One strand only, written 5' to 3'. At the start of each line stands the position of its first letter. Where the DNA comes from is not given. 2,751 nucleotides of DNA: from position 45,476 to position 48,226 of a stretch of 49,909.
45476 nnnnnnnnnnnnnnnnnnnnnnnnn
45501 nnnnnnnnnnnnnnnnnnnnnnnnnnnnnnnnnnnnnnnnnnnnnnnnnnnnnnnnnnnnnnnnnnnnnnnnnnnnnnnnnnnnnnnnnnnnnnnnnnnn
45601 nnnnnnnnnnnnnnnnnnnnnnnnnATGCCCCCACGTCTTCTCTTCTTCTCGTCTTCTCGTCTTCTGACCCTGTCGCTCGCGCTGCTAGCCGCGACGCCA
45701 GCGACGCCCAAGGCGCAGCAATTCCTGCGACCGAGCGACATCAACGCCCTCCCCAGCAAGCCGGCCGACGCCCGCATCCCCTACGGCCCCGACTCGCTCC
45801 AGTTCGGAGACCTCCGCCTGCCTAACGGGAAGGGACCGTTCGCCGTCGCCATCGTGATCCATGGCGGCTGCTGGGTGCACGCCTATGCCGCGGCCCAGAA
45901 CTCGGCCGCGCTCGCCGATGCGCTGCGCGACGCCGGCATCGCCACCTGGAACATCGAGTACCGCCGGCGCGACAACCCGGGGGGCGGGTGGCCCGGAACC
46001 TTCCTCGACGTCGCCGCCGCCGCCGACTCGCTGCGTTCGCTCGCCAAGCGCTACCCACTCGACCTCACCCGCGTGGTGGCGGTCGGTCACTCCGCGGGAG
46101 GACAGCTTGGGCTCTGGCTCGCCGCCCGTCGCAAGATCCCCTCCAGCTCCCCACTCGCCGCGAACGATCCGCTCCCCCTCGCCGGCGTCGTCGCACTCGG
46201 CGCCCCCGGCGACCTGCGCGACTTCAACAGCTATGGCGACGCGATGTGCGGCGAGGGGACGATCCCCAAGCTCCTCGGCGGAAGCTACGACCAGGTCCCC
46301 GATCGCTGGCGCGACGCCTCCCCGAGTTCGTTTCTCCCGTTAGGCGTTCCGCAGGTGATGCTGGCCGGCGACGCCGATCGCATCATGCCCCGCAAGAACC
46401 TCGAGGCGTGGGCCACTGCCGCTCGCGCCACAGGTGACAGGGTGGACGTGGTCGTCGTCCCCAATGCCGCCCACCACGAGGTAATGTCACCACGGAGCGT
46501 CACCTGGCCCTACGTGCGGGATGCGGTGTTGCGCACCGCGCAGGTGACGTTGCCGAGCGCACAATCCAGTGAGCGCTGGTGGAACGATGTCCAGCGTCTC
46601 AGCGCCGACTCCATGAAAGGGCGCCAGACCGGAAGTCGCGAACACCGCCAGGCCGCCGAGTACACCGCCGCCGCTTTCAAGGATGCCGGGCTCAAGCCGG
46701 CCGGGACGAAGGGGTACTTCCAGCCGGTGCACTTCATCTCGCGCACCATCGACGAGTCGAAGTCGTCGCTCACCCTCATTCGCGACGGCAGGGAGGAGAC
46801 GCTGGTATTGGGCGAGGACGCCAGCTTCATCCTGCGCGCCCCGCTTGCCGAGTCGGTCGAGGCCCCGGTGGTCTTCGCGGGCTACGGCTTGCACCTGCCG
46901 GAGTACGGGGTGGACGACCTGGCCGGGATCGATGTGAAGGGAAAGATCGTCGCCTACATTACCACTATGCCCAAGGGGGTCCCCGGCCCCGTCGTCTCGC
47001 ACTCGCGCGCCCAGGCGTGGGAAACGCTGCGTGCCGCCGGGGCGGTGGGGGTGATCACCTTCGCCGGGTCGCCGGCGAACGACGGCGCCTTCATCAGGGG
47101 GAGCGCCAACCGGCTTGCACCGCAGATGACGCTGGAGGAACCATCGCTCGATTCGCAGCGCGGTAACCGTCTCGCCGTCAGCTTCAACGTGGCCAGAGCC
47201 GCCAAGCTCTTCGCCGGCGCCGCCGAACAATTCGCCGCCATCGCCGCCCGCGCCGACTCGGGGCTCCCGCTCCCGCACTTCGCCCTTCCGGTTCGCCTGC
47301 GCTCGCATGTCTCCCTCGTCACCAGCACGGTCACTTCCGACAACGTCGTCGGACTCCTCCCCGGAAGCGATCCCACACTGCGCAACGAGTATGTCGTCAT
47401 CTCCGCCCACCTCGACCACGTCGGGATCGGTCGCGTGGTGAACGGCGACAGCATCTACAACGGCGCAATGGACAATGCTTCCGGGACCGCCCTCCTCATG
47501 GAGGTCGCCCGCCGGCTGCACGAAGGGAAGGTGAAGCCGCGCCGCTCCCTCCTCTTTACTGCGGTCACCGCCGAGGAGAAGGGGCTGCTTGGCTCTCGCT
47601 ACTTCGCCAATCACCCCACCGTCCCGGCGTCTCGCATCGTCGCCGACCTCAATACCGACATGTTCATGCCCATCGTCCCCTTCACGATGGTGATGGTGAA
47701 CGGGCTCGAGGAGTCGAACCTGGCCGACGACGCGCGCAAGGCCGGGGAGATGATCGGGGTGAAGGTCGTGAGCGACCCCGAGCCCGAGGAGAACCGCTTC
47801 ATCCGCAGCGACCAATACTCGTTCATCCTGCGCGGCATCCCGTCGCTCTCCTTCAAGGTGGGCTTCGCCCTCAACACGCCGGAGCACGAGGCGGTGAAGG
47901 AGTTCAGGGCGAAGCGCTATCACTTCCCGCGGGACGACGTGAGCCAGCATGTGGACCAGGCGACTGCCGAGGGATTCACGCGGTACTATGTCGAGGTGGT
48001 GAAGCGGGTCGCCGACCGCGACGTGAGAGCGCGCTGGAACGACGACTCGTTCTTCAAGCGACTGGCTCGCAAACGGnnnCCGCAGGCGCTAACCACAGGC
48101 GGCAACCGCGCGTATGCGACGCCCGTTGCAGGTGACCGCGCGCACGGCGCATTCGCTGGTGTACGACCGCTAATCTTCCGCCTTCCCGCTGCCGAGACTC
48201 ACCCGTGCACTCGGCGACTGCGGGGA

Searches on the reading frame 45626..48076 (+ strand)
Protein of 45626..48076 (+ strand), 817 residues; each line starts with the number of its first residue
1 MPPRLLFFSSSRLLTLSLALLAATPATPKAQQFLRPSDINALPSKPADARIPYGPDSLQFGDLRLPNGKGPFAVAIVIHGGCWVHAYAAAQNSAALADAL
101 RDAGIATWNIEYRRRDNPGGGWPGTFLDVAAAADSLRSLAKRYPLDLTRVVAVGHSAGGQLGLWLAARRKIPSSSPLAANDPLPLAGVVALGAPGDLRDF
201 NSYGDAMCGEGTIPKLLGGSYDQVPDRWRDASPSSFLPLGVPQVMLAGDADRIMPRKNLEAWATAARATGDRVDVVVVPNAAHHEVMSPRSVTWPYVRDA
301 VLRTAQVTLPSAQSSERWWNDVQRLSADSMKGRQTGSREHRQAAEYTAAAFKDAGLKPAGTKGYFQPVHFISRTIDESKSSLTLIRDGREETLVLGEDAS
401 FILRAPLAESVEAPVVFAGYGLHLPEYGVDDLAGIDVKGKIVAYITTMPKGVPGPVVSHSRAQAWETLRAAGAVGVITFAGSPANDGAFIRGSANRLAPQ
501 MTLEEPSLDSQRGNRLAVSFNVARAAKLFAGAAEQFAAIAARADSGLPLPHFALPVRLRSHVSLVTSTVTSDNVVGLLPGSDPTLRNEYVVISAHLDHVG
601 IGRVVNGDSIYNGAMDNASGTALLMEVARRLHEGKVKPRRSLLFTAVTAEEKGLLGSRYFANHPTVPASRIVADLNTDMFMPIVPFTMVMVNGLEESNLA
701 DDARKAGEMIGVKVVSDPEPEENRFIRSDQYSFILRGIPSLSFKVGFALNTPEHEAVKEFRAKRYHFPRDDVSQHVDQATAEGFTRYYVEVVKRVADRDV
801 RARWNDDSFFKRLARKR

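Call 10: search_protein_families(library=pfam, proteins=[window:45626-48076:+])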
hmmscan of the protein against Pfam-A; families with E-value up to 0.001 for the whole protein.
window:45626-48076:+ (817 aa): 8 families
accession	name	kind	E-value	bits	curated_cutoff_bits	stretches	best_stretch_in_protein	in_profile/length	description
PF04389.22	Peptidase_M28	-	1.4e-43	149.4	21.3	1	573-788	1-189/193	Peptidase family M28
PF20434.5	BD-FAE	-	1.8e-20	73.9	26.8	1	65-257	5-206/215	BD-FAE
PF07859.19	Abhydrolase_3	-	1.3e-08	35.3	25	1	76-283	2-206/210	alpha/beta hydrolase fold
PF12697.13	Abhydrolase_6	-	4.6e-08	34.4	26.3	1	76-284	2-205/217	Alpha/beta hydrolase family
PF00326.27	Peptidase_S9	-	2.5e-06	27.6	22.6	0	126-168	45-84/213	Prolyl oligopeptidase family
PF00561.26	Abhydrolase_1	-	4.1e-06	27.1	25.8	0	132-193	55-102/245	alpha/beta hydrolase fold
PF01546.33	Peptidase_M20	-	5.6e-05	23.6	24.6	1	613-665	32-82/206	Peptidase family M20/M25/M40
PF05343.19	Peptidase_M42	-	0.00045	19.8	23.2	0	605-663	123-179/292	M42 glutamyl aminopeptidase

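Call 30: find_encoding_contigs(protein=window:45626-48076:+, flank=3000, max_places=6)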
Protein window:45626-48076:+ (817 aa): no gene with exactly this product is on record in the collection.

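Call 38: find_homologous_proteins(query=window:45626-48076:+, max_evalue=1e-40)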
Query window:45626-48076:+ (817 aa): 362 proteins with E <= 1e-40 among 8000 candidates; the best 120 are listed.
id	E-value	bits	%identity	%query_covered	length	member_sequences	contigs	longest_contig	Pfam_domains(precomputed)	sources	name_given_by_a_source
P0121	0.0e+0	1814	99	100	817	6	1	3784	PF00326.28,PF07859.20,PF04389.23,PF12697.14,PF00561.27,PF20434.6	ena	-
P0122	0.0e+0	1428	77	99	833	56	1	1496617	PF00326.28,PF01546.34,PF07859.20,PF04389.23,PF12697.14,PF00561.27,PF20434.6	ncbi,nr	ncbi:MAG: alpha/beta fold hydrolase [Gemmatimonadetes bacterium]|nr:alpha/beta fold hydrolase [Gemma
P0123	0.0e+0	1335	74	98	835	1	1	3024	PF01546.34,PF07859.20,PF04389.23,PF12697.14,PF00561.27,PF20434.6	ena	-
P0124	0.0e+0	1305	71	99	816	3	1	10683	PF01546.34,PF07859.20,PF04389.23,PF12697.14,PF20434.6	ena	-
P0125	0.0e+0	1301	72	99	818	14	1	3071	PF01546.34,PF07859.20,PF04389.23,PF12697.14,PF20434.6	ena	-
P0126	0.0e+0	1301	71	99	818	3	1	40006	PF01546.34,PF07859.20,PF04389.23,PF12697.14,PF20434.6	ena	-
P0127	0.0e+0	1274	71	96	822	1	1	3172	PF01546.34,PF07859.20,PF04389.23,PF12697.14,PF00561.27,PF20434.6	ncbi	-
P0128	0.0e+0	1113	72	84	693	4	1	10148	PF01546.34,PF04389.23,PF20434.6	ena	-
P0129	0.0e+0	1112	49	64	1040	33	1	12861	PF01546.34,PF04389.23,PF05343.20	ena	-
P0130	0.0e+0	1081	49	62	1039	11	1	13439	PF01546.34,PF04389.23,PF05450.21,PF05343.20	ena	-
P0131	0.0e+0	1063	49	61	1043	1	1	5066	PF01546.34,PF04389.23,PF05343.20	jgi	jgi:Zn-dependent M28 family amino/carboxypeptidase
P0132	5.8e-282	956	82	65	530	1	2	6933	PF01546.34,PF04389.23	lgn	-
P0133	5.9e-276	936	85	60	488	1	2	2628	PF04389.23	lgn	-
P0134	2.3e-269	914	80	62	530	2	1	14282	PF01546.34,PF04389.23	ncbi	-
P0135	1.4e-267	908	80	62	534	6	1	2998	PF04389.23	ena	-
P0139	6.2e-246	837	74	62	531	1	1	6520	PF04389.23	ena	-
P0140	8.9e-245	833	72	65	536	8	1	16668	PF01546.34,PF04389.23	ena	-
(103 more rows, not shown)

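Call 40: find_encoding_contigs(protein=P0121, flank=1500, max_places=8)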
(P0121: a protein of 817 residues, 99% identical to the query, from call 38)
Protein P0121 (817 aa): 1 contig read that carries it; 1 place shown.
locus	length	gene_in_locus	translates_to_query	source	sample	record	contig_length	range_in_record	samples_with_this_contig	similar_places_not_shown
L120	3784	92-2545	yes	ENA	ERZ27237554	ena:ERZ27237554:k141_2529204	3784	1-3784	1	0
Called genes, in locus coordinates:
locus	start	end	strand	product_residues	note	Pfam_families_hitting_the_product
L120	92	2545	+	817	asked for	PF07859:Abhydrolase_3, PF12697:Abhydrolase_6, PF20434:BD-FAE, PF00326:Peptidase_S9 (faint), PF00561:Abhydrolase_1 (faint), PF04389:Peptidase_M28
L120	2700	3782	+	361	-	?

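Call 44: find_encoding_contigs(protein=P0140, flank=1500, max_places=2)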
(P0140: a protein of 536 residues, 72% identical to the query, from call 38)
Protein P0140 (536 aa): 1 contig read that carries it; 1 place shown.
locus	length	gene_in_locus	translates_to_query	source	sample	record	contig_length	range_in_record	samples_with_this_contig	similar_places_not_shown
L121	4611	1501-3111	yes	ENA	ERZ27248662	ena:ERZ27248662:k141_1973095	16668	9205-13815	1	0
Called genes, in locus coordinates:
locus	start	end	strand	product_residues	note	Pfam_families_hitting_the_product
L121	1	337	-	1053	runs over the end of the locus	PF00069:Pkinase, PF07714:PK_Tyr_Ser-Thr, PF13428:TPR_14 (faint), PF13432:TPR_16 (faint), PF07719:TPR_2 (faint), PF13424:TPR_12 (faint), PF00515:TPR_1 (faint)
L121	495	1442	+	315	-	PF20434:BD-FAE, PF00561:Abhydrolase_1 (faint), PF07859:Abhydrolase_3, PF12697:Abhydrolase_6, PF00326:Peptidase_S9 (faint)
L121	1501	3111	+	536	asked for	PF01546:Peptidase_M20 (faint), PF04389:Peptidase_M28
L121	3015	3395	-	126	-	-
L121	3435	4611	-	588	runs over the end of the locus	PF05960:DUF885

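Call 45: find_encoding_contigs(protein=P0134, flank=1500, max_places=2)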
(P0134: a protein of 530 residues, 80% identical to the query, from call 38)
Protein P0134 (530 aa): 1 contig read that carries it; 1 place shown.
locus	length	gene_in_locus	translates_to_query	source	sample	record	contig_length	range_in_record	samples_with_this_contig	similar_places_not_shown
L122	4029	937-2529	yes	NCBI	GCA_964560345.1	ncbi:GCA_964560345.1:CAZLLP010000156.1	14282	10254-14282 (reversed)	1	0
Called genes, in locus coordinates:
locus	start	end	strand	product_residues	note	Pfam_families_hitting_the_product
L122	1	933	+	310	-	?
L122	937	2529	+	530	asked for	PF04389:Peptidase_M28, PF01546:Peptidase_M20 (weak)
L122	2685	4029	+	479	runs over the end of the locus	PF03130:HEAT_PBS (faint), PF02985:HEAT (faint), PF13646:HEAT_2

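Call 46: find_encoding_contigs(protein=P0139, flank=1500, max_places=2)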
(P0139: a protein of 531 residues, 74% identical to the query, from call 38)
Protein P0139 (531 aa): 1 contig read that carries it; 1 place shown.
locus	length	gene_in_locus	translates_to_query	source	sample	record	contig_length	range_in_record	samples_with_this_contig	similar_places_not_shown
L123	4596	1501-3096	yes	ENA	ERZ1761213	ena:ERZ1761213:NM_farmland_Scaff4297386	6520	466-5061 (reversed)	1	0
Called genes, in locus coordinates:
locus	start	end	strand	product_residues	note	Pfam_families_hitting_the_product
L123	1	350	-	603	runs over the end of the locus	?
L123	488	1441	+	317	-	PF20434:BD-FAE, PF00561:Abhydrolase_1 (faint), PF07859:Abhydrolase_3, PF12697:Abhydrolase_6, PF00326:Peptidase_S9 (faint)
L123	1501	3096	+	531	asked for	PF04389:Peptidase_M28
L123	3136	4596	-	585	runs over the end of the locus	PF05960:DUF885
